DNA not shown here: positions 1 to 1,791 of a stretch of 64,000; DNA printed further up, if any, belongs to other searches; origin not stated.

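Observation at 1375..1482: Periplasmic molybdoenzyme with Asp in place of the first FS0 cysteine (D-x2-C-x3-C-x27-C)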

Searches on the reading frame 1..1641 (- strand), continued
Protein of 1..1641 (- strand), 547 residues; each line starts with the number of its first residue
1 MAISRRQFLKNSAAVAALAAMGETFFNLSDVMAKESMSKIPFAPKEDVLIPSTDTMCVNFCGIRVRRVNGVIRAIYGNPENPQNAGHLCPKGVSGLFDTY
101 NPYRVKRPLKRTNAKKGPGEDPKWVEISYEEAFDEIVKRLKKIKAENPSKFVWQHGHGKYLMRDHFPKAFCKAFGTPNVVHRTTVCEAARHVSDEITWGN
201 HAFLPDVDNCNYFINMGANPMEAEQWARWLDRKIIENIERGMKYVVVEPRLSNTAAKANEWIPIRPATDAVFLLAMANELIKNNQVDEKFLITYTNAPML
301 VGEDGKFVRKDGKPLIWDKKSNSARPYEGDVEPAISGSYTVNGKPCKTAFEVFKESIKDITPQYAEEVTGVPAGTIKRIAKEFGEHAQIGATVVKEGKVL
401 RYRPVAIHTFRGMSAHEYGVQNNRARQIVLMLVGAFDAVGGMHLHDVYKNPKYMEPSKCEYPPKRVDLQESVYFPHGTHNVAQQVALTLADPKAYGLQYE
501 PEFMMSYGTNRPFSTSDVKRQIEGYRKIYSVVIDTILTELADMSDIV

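Call 12: find_encoding_contigs(protein=P0005, flank=10000, max_places=3)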
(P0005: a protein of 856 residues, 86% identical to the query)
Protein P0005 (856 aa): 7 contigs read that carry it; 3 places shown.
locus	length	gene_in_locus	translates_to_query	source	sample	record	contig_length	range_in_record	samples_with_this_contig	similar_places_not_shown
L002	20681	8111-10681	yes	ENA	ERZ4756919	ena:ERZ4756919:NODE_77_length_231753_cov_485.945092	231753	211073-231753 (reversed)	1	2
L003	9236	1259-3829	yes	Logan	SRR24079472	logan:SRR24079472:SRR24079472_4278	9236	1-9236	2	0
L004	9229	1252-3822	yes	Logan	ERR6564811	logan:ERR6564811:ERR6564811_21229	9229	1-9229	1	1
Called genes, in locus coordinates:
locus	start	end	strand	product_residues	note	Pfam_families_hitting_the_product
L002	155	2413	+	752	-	PF00884:Sulfatase, PF01663:Phosphodiest, PF16347:SGSH_C, PF12895:ANAPC3 (weak), PF13424:TPR_12 (weak), PF13432:TPR_16 (weak), PF14559:TPR_19, PF14559:TPR_19 (weak), +18 more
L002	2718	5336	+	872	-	PF00246:Peptidase_M14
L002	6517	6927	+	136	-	PF13683:rve_3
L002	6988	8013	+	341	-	-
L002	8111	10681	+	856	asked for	PF04879:Molybdop_Fe4S4, PF00384:Molybdopterin, PF01568:Molydop_binding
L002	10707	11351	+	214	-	PF00037:Fer4 (faint), PF12797:Fer4_2 (faint), PF12838:Fer4_7 (weak), PF13187:Fer4_9 (weak), PF13237:Fer4_10 (faint), PF13247:Fer4_11, PF25160:LdpA_Fe-S-bd (weak), PF12837:Fer4_6 (weak), +2 more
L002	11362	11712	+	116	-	-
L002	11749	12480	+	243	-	PF02613:Nitrate_red_del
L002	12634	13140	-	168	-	PF03205:MobB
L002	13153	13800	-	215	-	PF12804:NTP_transf_3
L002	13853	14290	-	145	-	PF06463:Mob_synth_C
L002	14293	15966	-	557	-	PF16983:MFS_MOT1, PF04055:Radical_SAM, PF13353:Fer4_12 (weak)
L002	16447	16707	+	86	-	-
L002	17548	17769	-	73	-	-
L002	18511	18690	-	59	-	-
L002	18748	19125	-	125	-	PF02579:Nitro_FeMo-Co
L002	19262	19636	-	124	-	PF17253:DUF5320 (weak)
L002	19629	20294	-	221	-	PF02001:DUF134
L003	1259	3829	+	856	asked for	PF04879:Molybdop_Fe4S4, PF00384:Molybdopterin, PF01568:Molydop_binding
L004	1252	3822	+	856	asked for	PF04879:Molybdop_Fe4S4, PF00384:Molybdopterin, PF01568:Molydop_binding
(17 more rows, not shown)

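Call 13: find_encoding_contigs(protein=P0047, flank=10000, max_places=2)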
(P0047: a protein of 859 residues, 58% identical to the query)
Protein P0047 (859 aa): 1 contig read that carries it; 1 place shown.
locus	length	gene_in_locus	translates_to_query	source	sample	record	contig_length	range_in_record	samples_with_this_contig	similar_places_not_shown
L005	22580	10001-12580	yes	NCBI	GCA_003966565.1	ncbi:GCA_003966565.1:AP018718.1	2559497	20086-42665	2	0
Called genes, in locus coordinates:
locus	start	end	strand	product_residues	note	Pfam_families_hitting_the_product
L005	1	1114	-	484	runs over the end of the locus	PF00512:HisKA, PF02518:HATPase_c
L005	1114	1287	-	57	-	-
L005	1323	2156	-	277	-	PF12974:Phosphonate-bd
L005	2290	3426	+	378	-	PF12838:Fer4_7 (weak), PF13187:Fer4_9 (weak), PF12838:Fer4_7, PF13187:Fer4_9 (weak), PF13237:Fer4_10 (weak), PF14697:Fer4_21 (weak), PF25160:LdpA_Fe-S-bd (weak), PF00037:Fer4 (weak), +6 more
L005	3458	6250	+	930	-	-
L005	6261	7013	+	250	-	PF12800:Fer4_4 (faint), PF12838:Fer4_7 (weak), PF13237:Fer4_10 (weak), PF13247:Fer4_11, PF13187:Fer4_9 (weak), PF00037:Fer4, PF12797:Fer4_2 (weak), PF12837:Fer4_6 (weak), +1 more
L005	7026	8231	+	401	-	PF03916:NrfD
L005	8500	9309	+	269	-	PF02613:Nitrate_red_del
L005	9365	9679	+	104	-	PF09098:Dehyd-heme_bind (weak)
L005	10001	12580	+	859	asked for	PF04879:Molybdop_Fe4S4 (weak), PF00384:Molybdopterin, PF01568:Molydop_binding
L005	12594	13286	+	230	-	PF13187:Fer4_9 (faint), PF13247:Fer4_11, PF14697:Fer4_21 (weak), PF00037:Fer4 (weak), PF12797:Fer4_2 (weak), PF12837:Fer4_6 (weak), PF13237:Fer4_10 (weak), PF12838:Fer4_7 (weak)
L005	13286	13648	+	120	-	-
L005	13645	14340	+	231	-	PF02613:Nitrate_red_del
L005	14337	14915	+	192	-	PF00034:Cytochrom_C (faint), PF13442:Cytochrome_CBB3 (faint)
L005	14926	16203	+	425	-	PF01266:DAO (faint), PF07992:Pyr_redox_2, PF21706:FCSD_central, PF09242:FCSD-flav_bind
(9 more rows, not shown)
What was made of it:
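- On ArxA arsenite oxidase: Sulfuricystis has a separate bona fide arx cluster (call 13).
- Closest known: ArxAB anaerobic arsenite oxidase. Same: The two operons lie side by side in Sulfuricystis multivorans (call 13).
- In Sulfuricystis the operon is adjacent to arxB2ABCD (call 13).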

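Call 14: find_encoding_contigs(protein=P0016, flank=10000, max_places=2)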
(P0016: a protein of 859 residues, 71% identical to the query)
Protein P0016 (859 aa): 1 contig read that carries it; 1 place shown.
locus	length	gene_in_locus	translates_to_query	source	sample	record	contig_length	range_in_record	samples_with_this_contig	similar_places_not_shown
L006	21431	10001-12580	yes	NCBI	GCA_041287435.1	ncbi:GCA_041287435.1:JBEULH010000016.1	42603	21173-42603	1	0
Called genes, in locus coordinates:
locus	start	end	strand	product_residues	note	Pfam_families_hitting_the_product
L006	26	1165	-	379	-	PF04966:OprB (weak)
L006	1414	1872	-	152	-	PF27546:MICAH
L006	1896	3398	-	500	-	PF07670:Gate, PF07664:FeoB_C, PF07670:Gate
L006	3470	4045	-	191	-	PF00009:GTP_EFTU, PF00350:Dynamin_N (faint), PF01926:MMR_HSR1, PF02421:FeoB_N, PF03193:RsgA_GTPase (faint)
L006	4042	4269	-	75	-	PF04023:FeoA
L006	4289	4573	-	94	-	PF04023:FeoA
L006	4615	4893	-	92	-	PF10087:DUF2325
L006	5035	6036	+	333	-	PF01210:NAD_Gly3P_dh_N, PF07479:NAD_Gly3P_dh_C, PF20618:GPD_NAD_C_bact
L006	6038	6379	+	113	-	PF02635:DsrE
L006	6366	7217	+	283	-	PF12974:Phosphonate-bd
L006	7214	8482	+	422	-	PF00512:HisKA, PF02518:HATPase_c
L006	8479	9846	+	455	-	PF00072:Response_reg, PF00004:AAA (faint), PF00158:Sigma54_activat, PF14532:Sigma54_activ_2, PF07728:AAA_5, PF25601:AAA_lid_14, PF02954:HTH_8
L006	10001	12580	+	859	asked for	PF10518:TAT_signal (weak), PF04879:Molybdop_Fe4S4, PF00384:Molybdopterin, PF01568:Molydop_binding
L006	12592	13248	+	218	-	PF00037:Fer4 (faint), PF12797:Fer4_2 (weak), PF12837:Fer4_6 (faint), PF12838:Fer4_7 (weak), PF13187:Fer4_9 (weak), PF13247:Fer4_11, PF25160:LdpA_Fe-S-bd (weak), PF12838:Fer4_7 (weak), +3 more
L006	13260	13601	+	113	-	-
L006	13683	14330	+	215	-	PF02613:Nitrate_red_del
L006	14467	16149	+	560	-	PF09699:Paired_CXXCH_1 (faint), PF14522:Cytochrome_C7 (faint), PF14537:Cytochrom_c3_2 (faint), PF02335:Cytochrom_C552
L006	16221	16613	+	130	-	-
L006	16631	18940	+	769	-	PF04879:Molybdop_Fe4S4, PF00384:Molybdopterin, PF01568:Molydop_binding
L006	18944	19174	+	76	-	-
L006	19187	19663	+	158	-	PF13187:Fer4_9 (faint), PF13237:Fer4_10 (faint), PF25160:LdpA_Fe-S-bd (faint), PF13183:Fer4_8 (faint), PF13484:Fer4_16 (faint), PF00037:Fer4 (faint), PF12838:Fer4_7, PF14697:Fer4_21, +4 more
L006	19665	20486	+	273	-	PF12801:Fer4_5, PF12838:Fer4_7 (faint)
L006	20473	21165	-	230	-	PF00072:Response_reg, PF00486:Trans_reg_C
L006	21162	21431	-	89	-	PF02518:HATPase_c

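Call 20: search_protein_families(library=ncbifam, proteins=[P0001, L001:12582-13238:+, L001:13254-13607:+, L001:13663-14370:+, P0047], max_evalue=0.00001)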
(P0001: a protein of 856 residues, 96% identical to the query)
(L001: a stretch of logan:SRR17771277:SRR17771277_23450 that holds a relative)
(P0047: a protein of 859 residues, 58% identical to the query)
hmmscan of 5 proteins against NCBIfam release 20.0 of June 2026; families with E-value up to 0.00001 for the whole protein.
P0001 (856 aa): 23 families
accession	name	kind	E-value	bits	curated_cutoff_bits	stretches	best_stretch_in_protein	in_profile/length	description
NF012032.0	PRK15488.1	equivalog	9.1e-86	288.5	694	2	1-296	1-282/759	thiosulfate reductase PhsA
NF041714.1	arsenate_red_ArrA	equivalog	1.5e-64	218.6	1600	2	2-281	2-282/848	arsenate respiratory reductase molybdopterin-containing subunit ArrA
TIGR02166.1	dmsA_ynfE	subfamily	4.5e-59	200.3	777.7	1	3-855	1-793/794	DMSO/selenate family reductase complex A subunit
NF041783.2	mnquin_red_QrcB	equivalog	2.9e-52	177.8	440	3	1-285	1-282/695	menaquinone reductase molybdopterin-binding-like subunit QrcB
TIGR01591.1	Fdh-alpha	equivalog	3.5e-52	177.4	666.25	2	57-292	6-235/672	formate dehydrogenase subunit alpha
TIGR01553.1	formate-DH-alph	equivalog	1.6e-45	155.3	814.2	1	3-441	2-438/1009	formate dehydrogenase-N subunit alpha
TIGR03479.1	DMSO_red_II_alp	subfamily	4.5e-35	121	984.75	1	89-446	105-468/913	molybdopterin-dependent oxidoreductase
NF047855.1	AssmNtatRedNasC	equivalog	7.2e-32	110.5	1100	2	73-296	44-264/708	assimilatory nitrate reductase catalytic subunit NasC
NF010055.0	PRK13532.1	equivalog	2e-31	109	904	1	1-386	1-364/830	nitrate reductase catalytic subunit NapA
NF041885.1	selenate_YnfE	exception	6e-30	103.7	1675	2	2-295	2-306/805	selenate/tellurate reductase subunit YnfE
NF041884.1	selenate_YnfF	exception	1.1e-29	102.9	1650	2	3-295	1-299/798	selenate/tellurate reductase subunit YnfF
TIGR00509.1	bisC_fam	subfamily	1.3e-29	103.1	1017.55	2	111-296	51-260/772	molybdopterin guanine dinucleotide-containing S/N-oxide reductase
NF011566.1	PRK14990.1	exception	8.4e-29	100.1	1600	2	3-295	14-319/814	dimethylsulfoxide reductase subunit A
TIGR01706.1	NAPA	equivalog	1.5e-27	96.3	930.55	1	3-796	2-780/830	periplasmic nitrate reductase subunit alpha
NF011567.1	PRK14991.1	equivalog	3.5e-27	94.6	1750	2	163-299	233-378/1022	tetrathionate reductase subunit TtrA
TIGR01580.1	narG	equivalog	4.6e-07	27.8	1084.15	0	198-301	231-340/1235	nitrate reductase subunit alpha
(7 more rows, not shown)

L001:12582-13238:+ (218 aa): 38 families (the best 25 are shown)
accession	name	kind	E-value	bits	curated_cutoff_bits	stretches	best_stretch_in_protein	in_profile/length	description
NF041715.1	arsenate_red_ArrB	equivalog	1.9e-52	178.1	450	2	3-110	2-109/233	arsenate respiratory reductase iron-sulfur subunit ArrB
NF045797.1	DsrO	equivalog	7.4e-44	149.9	200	1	2-217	42-234/235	sulfate reduction electron transfer complex DsrMKJOP subunit DsrO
NF041782.1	mnquin_red_QrcC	equivalog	4e-42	144.5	400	1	4-218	1-226/239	menaquinone reductase iron-sulfur cluster-binding subunit QrcC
NF011569.0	PRK14993.1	equivalog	4.4e-38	131.1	416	2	3-113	43-154/244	tetrathionate reductase subunit TtrB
TIGR03149.1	cyt_nit_nrfC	equivalog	5.6e-38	130.5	377.6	2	3-113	38-150/225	cytochrome c nitrite reductase Fe-S protein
TIGR03478.1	DMSO_red_II_bet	subfamily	1.2e-35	123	480.7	2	41-113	114-187/321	DMSO reductase family type II enzyme, iron-sulfur subunit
NF042979.1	EthbenzDh_ebdB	equivalog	1.4e-29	103.1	740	2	36-113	131-209/354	ethylbenzene dehydrogenase subunit beta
TIGR02951.1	DMSO_dmsB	equivalog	8.4e-29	100.7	214.1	1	3-114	1-121/161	DMSO/selenate family reductase complex B subunit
NF008134.0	PRK10882.1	equivalog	4.7e-24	85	263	1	53-107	108-163/329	hydrogenase 2 operon protein HybA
NF038355.1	FDH3_beta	equivalog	1.6e-22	80.4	240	1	6-125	5-120/180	formate dehydrogenase FDH3 subunit beta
NF045715.1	sulf_resp_HmcB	equivalog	1.2e-18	67.3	420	1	4-107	37-156/307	sulfate respiration complex iron-sulfur protein HmcB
TIGR01582.1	FDH-beta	equivalog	1e-17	64.2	334.7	1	6-111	24-147/283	formate dehydrogenase subunit beta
NF009408.0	PRK12769.1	equivalog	4.5e-17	61.4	1003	1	6-180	5-142/659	formate-dependent uric acid utilization protein AegA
TIGR01660.1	narH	equivalog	7e-17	61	524.05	1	43-110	168-236/492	nitrate reductase subunit beta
NF007658.0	PRK10330.1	equivalog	3.1e-15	56.1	260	1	6-200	5-168/181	electron transport protein HydN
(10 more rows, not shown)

L001:13254-13607:+ (117 aa): 0 families

L001:13663-14370:+ (235 aa): 4 families
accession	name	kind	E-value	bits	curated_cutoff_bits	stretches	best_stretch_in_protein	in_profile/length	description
TIGR03482.1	DMSO_red_II_cha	subfamily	1.5e-15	57.7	152.3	1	22-230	2-188/197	DMSO reductase family type II enzyme chaperone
NF003442.0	PRK04976.1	equivalog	1.8e-14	54.2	132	1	19-231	9-205/211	molecular chaperone TorD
NF042981.1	EthbenzDh_ebdD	equivalog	3.7e-13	49.6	360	1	17-230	14-211/222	ethylbenzene dehydrogenase subunit delta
NF008632.0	PRK11621.1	equivalog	9.6e-07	28.6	162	1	82-227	55-185/203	Tat proofreading chaperone DmsD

P0047 (859 aa): 23 families
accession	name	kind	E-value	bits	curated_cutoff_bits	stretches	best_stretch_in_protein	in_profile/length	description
NF012032.0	PRK15488.1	equivalog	3.3e-77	260.2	694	3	2-294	2-282/759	thiosulfate reductase PhsA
TIGR02166.1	dmsA_ynfE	subfamily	9.7e-52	176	777.7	2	3-387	1-358/794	DMSO/selenate family reductase complex A subunit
NF041714.1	arsenate_red_ArrA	equivalog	6e-47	160.3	1600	2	3-295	3-298/848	arsenate respiratory reductase molybdopterin-containing subunit ArrA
TIGR01591.1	Fdh-alpha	equivalog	1.5e-44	152.2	666.25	2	51-292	3-237/672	formate dehydrogenase subunit alpha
NF047855.1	AssmNtatRedNasC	equivalog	1.6e-34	119.3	1100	2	43-295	17-265/708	assimilatory nitrate reductase catalytic subunit NasC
NF041783.2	mnquin_red_QrcB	equivalog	1.6e-34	119.1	440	1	41-284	47-283/695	menaquinone reductase molybdopterin-binding-like subunit QrcB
TIGR03479.1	DMSO_red_II_alp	subfamily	6.1e-32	110.6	984.75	1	82-388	100-427/913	molybdopterin-dependent oxidoreductase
NF041885.1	selenate_YnfE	exception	3.3e-31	107.9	1675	1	2-293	2-306/805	selenate/tellurate reductase subunit YnfE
TIGR01553.1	formate-DH-alph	equivalog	5.3e-30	103.9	814.2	2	204-440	218-438/1009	formate dehydrogenase-N subunit alpha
NF011566.1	PRK14990.1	exception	1.8e-29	102.3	1600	1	3-293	14-319/814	dimethylsulfoxide reductase subunit A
NF041884.1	selenate_YnfF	exception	8.6e-28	96.7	1650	1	3-293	1-299/798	selenate/tellurate reductase subunit YnfF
NF010055.0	PRK13532.1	equivalog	4.5e-26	91.3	904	1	1-385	1-364/830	nitrate reductase catalytic subunit NapA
TIGR00509.1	bisC_fam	subfamily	4.2e-24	84.8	1017.55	1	113-295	62-261/772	molybdopterin guanine dinucleotide-containing S/N-oxide reductase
TIGR01706.1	NAPA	equivalog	5.9e-23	81.1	930.55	1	3-385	2-364/830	periplasmic nitrate reductase subunit alpha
NF041513.1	formate_DH_Act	exception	9.5e-23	79.9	1400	1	232-313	234-315/1067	formate dehydrogenase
TIGR01580.1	narG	equivalog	6.7e-10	37.2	1084.15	0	230-296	265-337/1235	nitrate reductase subunit alpha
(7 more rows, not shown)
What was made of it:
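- On PsrA/PhsA: 288 bits (call 20).
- Closest known: ArrAB respiratory arsenate reductase. Same: Both have an FS0 motif with x2/x3/x27 spacing, a Cys ligand to Mo and a four-cluster B partner (best NCBIfam hit for B is ArrB, call 20).
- Closest known: ArrAB respiratory arsenate reductase. Different: The ArrA model scores 219 bits against a 1600 cut-off (call 20).
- Closest known: PsrABC/PhsABC polysulfide and thiosulfate reductases. Same: PhsA is the top NCBIfam model (call 20).
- The best NCBIfam score is to PhsA (288 bits, call 20).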
